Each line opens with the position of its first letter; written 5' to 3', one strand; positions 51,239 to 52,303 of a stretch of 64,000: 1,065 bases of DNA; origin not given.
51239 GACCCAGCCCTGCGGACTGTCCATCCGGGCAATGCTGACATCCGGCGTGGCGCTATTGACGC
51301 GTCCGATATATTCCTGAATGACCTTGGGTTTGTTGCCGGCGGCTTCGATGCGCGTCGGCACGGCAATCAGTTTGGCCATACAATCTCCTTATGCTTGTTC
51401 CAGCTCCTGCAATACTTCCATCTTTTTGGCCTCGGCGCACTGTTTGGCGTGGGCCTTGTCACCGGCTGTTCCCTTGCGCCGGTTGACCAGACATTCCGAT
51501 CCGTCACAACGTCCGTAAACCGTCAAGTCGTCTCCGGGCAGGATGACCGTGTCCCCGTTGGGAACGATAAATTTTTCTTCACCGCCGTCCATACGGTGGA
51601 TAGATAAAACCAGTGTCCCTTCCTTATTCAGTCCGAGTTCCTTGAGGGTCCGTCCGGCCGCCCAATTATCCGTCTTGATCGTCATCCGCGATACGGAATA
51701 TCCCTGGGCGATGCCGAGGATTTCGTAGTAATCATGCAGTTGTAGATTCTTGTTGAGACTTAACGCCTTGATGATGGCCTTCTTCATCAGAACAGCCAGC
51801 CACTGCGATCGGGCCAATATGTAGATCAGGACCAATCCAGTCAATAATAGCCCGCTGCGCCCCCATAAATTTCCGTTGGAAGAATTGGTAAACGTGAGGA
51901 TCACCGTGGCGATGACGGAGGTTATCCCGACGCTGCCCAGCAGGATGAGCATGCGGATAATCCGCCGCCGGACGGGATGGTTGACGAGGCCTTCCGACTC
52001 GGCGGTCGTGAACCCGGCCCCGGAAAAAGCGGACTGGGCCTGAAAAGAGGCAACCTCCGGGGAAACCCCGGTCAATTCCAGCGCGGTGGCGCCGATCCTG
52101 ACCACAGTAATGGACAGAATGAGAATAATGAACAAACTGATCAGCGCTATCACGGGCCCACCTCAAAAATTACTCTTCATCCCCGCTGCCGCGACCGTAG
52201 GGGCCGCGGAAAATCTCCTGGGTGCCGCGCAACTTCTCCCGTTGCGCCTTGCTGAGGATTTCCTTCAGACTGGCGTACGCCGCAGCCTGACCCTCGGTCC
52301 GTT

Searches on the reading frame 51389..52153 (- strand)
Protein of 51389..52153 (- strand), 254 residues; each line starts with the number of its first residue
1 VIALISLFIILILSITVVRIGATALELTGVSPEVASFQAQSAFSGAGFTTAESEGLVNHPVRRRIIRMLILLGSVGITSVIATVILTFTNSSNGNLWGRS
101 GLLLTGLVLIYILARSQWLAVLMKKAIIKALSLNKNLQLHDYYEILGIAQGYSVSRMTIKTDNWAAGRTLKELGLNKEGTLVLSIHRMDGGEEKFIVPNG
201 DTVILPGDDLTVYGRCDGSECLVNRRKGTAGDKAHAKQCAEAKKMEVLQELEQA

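Call 52: search_protein_families(library=pfam, proteins=[window:51389-52153:-], max_evalue=0.0001)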
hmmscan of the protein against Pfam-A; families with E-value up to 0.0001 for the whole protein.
window:51389-52153:- (254 aa): 1 family
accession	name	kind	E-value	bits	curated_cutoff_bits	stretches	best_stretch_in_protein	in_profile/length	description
PF02080.26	TrkA_C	-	1.2e-11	44.8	27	1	156-214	3-58/71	TrkA-C domain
